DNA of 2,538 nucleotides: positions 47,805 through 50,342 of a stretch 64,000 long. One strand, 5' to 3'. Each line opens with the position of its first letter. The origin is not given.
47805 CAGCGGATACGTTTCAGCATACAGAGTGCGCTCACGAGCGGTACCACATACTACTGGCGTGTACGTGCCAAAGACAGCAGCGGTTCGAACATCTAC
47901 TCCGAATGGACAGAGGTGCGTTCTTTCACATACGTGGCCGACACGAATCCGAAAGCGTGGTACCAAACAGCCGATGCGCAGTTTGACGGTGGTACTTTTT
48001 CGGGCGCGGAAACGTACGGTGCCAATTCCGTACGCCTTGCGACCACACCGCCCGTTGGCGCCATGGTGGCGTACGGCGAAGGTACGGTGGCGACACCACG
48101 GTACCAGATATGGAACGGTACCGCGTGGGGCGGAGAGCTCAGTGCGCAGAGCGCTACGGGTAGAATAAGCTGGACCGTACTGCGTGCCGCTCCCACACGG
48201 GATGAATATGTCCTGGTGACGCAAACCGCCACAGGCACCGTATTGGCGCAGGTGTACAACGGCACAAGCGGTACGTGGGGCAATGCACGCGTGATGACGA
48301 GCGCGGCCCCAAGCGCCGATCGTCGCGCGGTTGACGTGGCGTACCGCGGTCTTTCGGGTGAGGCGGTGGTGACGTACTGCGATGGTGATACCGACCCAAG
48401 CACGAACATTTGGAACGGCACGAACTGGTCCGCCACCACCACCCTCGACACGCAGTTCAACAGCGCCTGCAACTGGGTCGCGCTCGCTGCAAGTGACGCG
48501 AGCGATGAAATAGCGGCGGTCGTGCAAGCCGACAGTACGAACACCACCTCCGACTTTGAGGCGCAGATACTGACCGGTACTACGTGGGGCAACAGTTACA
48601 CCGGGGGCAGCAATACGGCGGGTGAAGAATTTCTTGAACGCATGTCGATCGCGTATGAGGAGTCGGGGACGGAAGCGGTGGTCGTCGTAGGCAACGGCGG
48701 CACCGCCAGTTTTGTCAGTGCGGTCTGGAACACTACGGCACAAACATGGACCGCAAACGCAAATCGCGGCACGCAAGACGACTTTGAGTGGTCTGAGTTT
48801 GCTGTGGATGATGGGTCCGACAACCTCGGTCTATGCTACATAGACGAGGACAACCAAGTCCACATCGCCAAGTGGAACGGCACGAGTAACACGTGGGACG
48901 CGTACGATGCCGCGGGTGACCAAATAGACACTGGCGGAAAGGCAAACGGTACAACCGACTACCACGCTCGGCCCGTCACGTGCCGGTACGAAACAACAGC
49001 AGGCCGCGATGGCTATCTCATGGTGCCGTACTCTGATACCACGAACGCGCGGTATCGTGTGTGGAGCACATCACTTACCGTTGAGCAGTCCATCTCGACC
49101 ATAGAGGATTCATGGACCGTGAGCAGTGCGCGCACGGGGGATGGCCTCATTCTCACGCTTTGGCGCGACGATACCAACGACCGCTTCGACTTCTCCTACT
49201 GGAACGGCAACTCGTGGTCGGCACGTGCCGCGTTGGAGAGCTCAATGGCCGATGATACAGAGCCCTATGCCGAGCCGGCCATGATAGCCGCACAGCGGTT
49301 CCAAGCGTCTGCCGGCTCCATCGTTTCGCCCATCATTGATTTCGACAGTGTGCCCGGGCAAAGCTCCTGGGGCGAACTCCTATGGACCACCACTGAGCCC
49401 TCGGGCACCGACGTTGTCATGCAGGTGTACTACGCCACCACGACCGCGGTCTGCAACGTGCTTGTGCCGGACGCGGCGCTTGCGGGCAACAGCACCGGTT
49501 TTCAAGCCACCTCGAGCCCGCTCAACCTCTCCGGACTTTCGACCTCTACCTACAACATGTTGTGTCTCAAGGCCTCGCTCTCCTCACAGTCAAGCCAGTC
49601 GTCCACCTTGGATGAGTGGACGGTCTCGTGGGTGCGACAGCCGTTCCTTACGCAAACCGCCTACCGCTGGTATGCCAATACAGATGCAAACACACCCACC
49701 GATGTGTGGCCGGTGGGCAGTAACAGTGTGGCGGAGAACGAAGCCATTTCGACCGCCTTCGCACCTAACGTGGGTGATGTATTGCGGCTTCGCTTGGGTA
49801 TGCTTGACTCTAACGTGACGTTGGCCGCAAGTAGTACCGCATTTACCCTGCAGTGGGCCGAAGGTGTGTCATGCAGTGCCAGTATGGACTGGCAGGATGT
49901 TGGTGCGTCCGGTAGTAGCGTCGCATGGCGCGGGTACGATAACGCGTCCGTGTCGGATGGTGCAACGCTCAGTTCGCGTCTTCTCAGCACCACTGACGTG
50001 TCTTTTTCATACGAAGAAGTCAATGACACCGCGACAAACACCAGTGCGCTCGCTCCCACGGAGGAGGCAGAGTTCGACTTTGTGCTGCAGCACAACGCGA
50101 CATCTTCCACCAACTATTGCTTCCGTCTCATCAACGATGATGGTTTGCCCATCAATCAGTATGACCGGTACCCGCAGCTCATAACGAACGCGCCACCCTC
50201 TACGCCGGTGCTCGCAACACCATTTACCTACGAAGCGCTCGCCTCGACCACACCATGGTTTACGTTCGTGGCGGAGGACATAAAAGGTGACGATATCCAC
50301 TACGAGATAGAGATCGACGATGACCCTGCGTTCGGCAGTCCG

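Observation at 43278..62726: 19.4-kb giant gene with DUF2341-like domains at both ends, FN3 plus propeller-like module pairs and three ~700-aa beta-helix-like super-repeats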

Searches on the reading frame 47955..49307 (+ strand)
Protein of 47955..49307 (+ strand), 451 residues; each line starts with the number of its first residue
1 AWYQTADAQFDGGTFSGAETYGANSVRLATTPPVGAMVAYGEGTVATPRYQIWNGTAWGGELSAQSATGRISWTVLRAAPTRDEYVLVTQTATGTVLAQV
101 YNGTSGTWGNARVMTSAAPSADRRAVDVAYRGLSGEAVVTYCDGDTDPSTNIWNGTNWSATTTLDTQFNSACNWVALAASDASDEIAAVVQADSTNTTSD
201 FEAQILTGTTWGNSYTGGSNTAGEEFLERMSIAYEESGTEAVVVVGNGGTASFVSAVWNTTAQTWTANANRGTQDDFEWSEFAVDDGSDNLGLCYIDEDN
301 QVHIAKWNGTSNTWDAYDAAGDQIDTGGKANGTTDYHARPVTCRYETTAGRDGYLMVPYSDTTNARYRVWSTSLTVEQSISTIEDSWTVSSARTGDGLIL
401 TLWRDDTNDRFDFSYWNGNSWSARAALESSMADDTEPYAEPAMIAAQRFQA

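Call 19: search_protein_families(library=pfam, proteins=[window:47955-49307:+], max_evalue=1)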
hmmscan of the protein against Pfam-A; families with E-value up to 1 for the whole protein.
window:47955-49307:+ (451 aa): 2 families
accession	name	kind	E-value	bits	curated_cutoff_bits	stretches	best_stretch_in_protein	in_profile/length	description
PF01678.24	DAP_epimerase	-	0.12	12.9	34.7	0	337-370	25-58/121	Diaminopimelate epimerase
PF10708.14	DUF2510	-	0.12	12.6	24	0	415-425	16-26/35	Protein of unknown function (DUF2510)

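Call 26: search_solved_structures(query=A1, max_evalue=10)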
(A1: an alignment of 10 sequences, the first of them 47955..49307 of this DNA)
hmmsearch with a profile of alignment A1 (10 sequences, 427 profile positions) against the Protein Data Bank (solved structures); distinct sequences matched with E-value up to 10: 1.
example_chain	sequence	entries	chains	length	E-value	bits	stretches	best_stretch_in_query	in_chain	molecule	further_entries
9dmj_F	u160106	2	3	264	0.2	13.5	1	117-177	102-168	Fab1b heavy chain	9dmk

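Call 39: predict_structure(alignment_id=A1)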
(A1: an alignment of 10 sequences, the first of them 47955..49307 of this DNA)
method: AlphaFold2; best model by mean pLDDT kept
length: 451 residues; sequences in the alignment: 10
mean_pLDDT: 81.0   pTM: 0.86
mean pLDDT of the five models: 81.0, 80.7, 80.3, 79.7, 79.3
residues with pLDDT >= 90: 180; 70-90: 179; 50-70: 49; < 50: 43
segments of 3 or more residues with pLDDT < 50: 1-32, 328-334
pLDDT, mean of each block of 10 residues (from residue 1): 37 40 42 76 84 89 91 91 93 93 92 87 90 95 92 96 91 93 94 72 93 88 73 90 83 85 87 77 87 83 78 56 58 57 86 88 84 87 78 88 83 91 86 62 80 40
secondary structure, 60 per line:
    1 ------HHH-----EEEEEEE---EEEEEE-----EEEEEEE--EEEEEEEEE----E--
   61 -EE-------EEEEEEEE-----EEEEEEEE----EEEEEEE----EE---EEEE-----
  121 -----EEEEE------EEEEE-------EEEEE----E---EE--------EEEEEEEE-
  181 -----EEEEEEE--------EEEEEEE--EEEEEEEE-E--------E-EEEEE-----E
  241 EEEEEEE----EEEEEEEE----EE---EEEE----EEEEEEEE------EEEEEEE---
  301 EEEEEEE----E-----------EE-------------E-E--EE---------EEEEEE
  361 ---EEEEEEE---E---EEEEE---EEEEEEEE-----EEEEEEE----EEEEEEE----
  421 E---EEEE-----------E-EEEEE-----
elements in order: E15-21 E25-30 E36-42 E45-53 E71-78 E84-91 E96-102 E112-115 E126-130 E137-141 E149-153 E172-179 E186-192 E201-207 E210-217 E230-234 E240-247 E252-259 E269-272 E277-284 E291-297 E301-307 E355-360 E364-370 E378-382 E386-393 E399-405 E410-416 E425-428 E442-446

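Call 73: search_protein_representatives(alignment_id=A1)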
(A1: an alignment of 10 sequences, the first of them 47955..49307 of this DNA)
Query: 10 sequences, 427 profile positions. Proteins with E-value up to 0.001 (for the whole library): 3150; up to 1e-10: 2081; up to 1e-30: 955. The best 150 are listed.
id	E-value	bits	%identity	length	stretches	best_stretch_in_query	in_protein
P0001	0.0e+00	1143.8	-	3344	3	1-427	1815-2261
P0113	0.0e+00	1120.7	-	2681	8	23-360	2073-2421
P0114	0.0e+00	1057.0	-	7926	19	31-408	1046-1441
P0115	0.0e+00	1021.5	-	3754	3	1-426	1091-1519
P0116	0.0e+00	1015.6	-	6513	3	1-426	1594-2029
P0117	8.6e-299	1006.5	-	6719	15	31-423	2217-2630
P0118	1.0e-295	996.4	-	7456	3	1-426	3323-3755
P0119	1.6e-285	962.8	-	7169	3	1-426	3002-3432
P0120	1.1e-276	933.7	-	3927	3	1-426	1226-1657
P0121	6.2e-268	904.8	-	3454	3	1-426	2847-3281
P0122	1.1e-231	785.4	-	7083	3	1-426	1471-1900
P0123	4.1e-209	711.1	-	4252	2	1-426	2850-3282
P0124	1.9e-175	600.1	-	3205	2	1-427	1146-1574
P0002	2.5e-175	599.7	-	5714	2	1-427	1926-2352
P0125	1.0e-174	597.7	-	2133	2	1-402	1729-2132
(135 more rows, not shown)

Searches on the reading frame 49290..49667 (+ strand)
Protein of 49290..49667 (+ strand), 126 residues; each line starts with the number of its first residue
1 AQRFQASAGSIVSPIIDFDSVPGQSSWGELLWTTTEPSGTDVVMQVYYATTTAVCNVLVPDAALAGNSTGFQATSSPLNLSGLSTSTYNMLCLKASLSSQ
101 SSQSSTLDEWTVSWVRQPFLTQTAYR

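Call 19: search_protein_families(library=pfam, proteins=[window:49290-49667:+], max_evalue=1)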
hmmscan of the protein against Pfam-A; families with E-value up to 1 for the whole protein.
window:49290-49667:+ (126 aa): 1 family
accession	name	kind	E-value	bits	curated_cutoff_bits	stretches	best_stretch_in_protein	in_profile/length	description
PF16556.11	IL17R_fnIII_D1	-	0.1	12.8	26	1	32-113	21-101/154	Interleukin-17 receptor, fibronectin-III-like domain 1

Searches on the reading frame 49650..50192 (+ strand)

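Call 19: search_protein_families(library=pfam, proteins=[window:49650-50192:+], max_evalue=1)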
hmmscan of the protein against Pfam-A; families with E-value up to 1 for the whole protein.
window:49650-50192:+ (181 aa): 1 family
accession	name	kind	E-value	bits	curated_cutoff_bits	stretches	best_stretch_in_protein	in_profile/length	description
PF07627.16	PSCyt3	-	0.11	13.2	27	1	97-174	19-91/98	Protein of unknown function (DUF1588)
